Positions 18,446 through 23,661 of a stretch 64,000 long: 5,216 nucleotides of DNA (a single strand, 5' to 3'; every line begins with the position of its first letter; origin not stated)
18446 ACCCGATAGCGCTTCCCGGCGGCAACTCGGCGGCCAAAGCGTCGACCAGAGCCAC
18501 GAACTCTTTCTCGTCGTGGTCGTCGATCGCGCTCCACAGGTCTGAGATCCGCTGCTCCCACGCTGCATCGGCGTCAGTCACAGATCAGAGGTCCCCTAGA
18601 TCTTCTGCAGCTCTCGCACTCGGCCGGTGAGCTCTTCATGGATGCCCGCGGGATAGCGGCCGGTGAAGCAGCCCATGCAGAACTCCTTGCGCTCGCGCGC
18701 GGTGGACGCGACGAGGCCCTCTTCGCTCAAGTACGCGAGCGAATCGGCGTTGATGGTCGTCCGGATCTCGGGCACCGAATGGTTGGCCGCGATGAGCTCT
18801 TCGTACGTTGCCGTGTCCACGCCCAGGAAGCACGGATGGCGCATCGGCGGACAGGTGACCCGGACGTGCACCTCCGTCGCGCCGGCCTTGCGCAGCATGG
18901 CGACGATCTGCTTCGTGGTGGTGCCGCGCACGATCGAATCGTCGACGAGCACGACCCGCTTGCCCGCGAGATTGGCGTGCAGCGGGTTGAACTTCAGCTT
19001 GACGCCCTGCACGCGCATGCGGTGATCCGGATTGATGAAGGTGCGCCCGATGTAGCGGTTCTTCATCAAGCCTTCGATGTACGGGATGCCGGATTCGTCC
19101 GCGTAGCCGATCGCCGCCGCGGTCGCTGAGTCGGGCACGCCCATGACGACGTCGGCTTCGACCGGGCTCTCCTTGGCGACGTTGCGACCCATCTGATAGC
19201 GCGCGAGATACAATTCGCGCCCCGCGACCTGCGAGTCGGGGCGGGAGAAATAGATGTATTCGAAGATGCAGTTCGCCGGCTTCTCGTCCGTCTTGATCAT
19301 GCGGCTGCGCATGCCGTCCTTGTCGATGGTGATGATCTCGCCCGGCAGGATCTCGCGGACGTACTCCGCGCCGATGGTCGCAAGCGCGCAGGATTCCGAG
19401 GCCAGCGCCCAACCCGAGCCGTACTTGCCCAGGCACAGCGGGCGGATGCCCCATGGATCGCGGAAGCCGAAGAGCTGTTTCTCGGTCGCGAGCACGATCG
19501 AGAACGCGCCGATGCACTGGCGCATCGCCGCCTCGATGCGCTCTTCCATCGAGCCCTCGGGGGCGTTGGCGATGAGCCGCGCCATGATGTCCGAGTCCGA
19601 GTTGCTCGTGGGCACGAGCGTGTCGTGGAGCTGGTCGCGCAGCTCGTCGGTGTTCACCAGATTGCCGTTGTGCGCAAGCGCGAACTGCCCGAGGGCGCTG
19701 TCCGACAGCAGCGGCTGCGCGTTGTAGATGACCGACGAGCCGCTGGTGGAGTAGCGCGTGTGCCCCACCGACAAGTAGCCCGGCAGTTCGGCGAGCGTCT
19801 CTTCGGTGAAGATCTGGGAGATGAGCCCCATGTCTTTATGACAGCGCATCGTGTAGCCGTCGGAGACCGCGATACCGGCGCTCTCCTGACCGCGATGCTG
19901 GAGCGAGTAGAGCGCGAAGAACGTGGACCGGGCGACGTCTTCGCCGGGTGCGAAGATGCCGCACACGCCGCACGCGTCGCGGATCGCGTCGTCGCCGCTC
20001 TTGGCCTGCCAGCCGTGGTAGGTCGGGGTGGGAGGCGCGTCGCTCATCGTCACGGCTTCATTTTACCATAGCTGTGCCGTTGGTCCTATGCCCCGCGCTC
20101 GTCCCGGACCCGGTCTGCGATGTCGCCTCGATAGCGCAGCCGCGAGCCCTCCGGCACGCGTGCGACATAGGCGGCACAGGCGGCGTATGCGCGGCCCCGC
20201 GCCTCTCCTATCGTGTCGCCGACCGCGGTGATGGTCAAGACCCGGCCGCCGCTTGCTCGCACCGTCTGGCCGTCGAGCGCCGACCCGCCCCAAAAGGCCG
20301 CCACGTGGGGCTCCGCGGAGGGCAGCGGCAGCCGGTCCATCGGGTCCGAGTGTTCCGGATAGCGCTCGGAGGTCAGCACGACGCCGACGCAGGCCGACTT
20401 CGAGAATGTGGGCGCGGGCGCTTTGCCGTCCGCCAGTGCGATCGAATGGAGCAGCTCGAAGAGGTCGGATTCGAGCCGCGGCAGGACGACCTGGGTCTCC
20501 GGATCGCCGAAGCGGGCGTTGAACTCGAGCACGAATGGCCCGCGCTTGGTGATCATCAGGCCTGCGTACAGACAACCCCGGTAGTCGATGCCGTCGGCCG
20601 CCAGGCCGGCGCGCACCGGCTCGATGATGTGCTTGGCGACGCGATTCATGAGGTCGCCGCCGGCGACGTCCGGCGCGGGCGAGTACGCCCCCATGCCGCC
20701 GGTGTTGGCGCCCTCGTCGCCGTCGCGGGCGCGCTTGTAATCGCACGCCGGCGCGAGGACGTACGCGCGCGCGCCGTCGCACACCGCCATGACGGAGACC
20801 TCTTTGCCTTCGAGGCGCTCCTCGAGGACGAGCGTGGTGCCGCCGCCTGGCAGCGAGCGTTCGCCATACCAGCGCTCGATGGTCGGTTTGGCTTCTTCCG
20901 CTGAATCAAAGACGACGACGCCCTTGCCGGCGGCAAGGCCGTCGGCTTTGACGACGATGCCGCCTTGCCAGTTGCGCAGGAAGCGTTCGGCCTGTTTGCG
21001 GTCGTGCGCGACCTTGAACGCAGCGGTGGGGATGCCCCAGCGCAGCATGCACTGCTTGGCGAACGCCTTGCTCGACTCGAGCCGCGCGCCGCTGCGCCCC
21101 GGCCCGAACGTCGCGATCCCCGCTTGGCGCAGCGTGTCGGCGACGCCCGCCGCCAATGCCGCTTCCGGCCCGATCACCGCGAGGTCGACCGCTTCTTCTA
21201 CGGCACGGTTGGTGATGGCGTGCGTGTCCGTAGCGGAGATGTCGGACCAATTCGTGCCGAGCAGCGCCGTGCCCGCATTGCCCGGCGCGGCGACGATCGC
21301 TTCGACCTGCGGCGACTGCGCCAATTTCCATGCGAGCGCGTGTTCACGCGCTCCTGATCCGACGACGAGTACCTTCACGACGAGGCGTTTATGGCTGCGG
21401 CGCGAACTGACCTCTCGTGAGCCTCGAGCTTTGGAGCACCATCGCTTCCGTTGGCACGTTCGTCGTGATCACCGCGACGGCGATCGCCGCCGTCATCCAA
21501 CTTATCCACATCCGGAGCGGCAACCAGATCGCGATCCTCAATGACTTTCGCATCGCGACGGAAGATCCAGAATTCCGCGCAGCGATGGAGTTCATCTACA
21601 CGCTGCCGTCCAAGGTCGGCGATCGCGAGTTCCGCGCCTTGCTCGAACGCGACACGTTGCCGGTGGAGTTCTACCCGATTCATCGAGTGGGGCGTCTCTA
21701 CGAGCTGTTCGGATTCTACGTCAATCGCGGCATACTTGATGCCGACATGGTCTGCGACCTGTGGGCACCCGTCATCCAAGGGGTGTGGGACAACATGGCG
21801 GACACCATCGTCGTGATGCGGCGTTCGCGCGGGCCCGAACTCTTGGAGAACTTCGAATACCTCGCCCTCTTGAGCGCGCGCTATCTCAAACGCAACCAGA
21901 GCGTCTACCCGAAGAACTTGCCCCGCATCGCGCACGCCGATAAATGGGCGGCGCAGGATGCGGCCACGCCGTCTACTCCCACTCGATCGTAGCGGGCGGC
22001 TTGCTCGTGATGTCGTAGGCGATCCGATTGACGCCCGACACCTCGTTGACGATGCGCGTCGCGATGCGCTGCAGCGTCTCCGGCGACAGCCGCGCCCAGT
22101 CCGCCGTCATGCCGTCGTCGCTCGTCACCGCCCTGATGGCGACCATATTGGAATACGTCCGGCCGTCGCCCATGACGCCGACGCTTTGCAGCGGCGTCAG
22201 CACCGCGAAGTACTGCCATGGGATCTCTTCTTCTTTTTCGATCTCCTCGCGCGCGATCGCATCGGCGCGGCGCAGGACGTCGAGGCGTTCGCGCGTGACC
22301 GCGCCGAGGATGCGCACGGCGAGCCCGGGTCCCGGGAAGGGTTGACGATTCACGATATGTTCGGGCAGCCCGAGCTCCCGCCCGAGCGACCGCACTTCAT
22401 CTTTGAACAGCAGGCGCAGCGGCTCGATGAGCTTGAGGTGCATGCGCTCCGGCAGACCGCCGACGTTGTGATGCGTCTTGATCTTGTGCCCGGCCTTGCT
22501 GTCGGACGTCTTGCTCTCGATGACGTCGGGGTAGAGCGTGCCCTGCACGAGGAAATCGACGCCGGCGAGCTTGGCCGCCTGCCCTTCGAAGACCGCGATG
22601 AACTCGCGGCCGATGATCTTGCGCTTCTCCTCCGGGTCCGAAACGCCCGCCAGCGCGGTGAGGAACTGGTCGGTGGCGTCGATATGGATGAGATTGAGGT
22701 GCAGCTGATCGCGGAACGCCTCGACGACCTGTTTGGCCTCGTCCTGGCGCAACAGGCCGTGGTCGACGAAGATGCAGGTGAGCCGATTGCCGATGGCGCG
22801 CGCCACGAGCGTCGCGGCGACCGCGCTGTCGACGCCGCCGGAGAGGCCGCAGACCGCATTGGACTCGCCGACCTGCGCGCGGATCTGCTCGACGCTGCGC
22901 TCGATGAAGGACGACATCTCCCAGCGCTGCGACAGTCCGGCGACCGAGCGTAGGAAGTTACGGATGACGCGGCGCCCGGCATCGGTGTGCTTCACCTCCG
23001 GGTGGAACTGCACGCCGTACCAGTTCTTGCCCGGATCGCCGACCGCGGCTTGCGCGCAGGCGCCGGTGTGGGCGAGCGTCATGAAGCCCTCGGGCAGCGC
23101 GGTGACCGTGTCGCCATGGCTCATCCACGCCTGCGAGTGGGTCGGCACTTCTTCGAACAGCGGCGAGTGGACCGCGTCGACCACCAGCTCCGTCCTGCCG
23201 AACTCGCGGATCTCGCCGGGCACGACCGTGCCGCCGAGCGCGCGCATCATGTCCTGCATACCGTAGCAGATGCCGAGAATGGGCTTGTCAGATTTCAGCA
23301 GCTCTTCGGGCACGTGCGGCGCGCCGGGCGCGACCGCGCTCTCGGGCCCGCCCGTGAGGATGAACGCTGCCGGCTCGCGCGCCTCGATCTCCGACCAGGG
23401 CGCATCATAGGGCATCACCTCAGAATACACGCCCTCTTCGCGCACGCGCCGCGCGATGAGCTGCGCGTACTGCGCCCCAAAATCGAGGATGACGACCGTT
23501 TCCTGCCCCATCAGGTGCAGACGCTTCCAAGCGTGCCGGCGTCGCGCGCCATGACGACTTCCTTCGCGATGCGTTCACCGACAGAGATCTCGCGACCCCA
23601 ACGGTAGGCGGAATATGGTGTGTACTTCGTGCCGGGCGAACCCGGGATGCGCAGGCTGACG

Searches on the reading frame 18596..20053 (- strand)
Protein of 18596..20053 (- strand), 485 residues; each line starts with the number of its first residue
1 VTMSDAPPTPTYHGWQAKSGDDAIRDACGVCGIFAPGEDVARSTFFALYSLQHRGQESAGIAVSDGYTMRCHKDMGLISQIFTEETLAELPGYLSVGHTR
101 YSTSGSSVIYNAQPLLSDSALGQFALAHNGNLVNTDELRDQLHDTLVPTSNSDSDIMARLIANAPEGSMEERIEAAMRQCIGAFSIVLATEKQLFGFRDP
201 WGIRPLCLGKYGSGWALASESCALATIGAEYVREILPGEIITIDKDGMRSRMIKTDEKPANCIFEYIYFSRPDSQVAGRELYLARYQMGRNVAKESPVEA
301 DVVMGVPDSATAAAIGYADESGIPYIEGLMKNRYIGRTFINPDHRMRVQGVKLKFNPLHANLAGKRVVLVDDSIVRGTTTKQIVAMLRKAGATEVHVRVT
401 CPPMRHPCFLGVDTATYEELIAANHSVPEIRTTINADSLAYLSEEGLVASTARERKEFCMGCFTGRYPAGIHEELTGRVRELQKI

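Call 7: search_protein_families(library=pfam, proteins=[window:18596-20053:-], max_evalue=0.001)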
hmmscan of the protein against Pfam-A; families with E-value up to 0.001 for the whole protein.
window:18596-20053:- (485 aa): 4 families
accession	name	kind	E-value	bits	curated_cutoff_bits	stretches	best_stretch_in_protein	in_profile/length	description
PF13537.11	GATase_7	-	1.3e-17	64.4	25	1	108-224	9-121/123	Glutamine amidotransferase domain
PF13522.11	GATase_6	-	3e-17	63.3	27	1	94-220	12-130/130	Glutamine amidotransferase domain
PF00156.33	Pribosyltran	-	8.4e-07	28.9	26.3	1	299-401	29-124/158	Phosphoribosyl transferase domain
PF13230.11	GATase_4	-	7.6e-05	22.2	23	1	92-158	71-139/272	Glutamine amidotransferases class-II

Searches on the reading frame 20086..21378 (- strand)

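Call 7: search_protein_families(library=pfam, proteins=[window:20086-21378:-], max_evalue=0.001)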
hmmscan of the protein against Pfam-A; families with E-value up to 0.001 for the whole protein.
window:20086-21378:- (430 aa): 5 families
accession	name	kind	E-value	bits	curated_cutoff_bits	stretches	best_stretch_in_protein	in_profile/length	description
PF01071.24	GARS_A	-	1.2e-63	214.9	27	1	102-295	1-194/194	Phosphoribosylglycinamide synthetase, ATP-grasp (A) domain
PF02844.21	GARS_N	-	2.6e-35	121.6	29.5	1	1-101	1-100/100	Phosphoribosylglycinamide synthetase, N domain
PF02843.22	GARS_C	-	1.9e-13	51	34.8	1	330-423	1-92/92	Phosphoribosylglycinamide synthetase, C domain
PF02655.19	ATP-grasp_3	-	3.2e-07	31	23.2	1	131-291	25-158/160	ATP-grasp domain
PF02222.28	ATP-grasp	-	0.00032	20.8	27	1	113-201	5-89/179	ATP-grasp domain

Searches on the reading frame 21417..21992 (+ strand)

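Call 12: search_protein_families(library=pfam, proteins=[window:21417-21992:+], max_evalue=0.001)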
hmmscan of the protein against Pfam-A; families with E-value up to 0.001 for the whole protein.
window:21417-21992:+ (191 aa): 1 family
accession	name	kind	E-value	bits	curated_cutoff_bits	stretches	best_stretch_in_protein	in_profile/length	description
PF15956.11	DUF4760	-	4.1e-10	40.4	25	1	19-150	2-138/141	Domain of unknown function (DUF4760)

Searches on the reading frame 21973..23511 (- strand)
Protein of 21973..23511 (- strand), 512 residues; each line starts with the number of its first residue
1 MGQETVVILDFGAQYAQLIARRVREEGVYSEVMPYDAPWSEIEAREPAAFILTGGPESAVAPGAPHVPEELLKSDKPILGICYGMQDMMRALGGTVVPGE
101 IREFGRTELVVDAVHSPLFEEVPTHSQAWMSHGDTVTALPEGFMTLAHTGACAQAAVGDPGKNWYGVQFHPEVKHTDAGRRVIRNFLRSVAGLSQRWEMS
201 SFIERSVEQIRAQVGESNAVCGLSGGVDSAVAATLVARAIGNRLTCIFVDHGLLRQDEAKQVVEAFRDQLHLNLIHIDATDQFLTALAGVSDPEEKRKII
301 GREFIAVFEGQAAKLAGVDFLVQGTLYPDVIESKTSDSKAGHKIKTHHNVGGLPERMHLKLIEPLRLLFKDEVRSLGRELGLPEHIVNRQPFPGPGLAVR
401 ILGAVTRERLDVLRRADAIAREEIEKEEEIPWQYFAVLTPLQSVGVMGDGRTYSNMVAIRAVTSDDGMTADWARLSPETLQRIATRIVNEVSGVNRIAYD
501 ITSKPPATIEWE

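Call 7: search_protein_families(library=pfam, proteins=[window:21973-23511:-], max_evalue=0.001)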
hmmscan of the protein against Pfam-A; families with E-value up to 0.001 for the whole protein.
window:21973-23511:- (512 aa): 6 families
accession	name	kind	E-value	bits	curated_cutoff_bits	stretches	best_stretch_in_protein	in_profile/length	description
PF00117.34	GATase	-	6.2e-41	140.6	22.8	1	7-188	1-188/190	Glutamine amidotransferase class-I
PF00958.27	GMP_synt_C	-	3.4e-40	136.4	27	1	429-511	10-92/92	GMP synthase C terminal domain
PF02540.23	NAD_synthase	-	3.3e-12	46.5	21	1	205-286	7-88/242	NAD synthase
PF07722.19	Peptidase_C26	-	1.3e-07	32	20.5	1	69-172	99-219/219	Peptidase C26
PF06508.19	QueC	-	0.00067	19.6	22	0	219-287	2-66/210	Queuosine biosynthesis protein QueC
PF02568.20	ThiI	-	0.00072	19.7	20.5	0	218-324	5-115/197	Thiamine biosynthesis protein (ThiI)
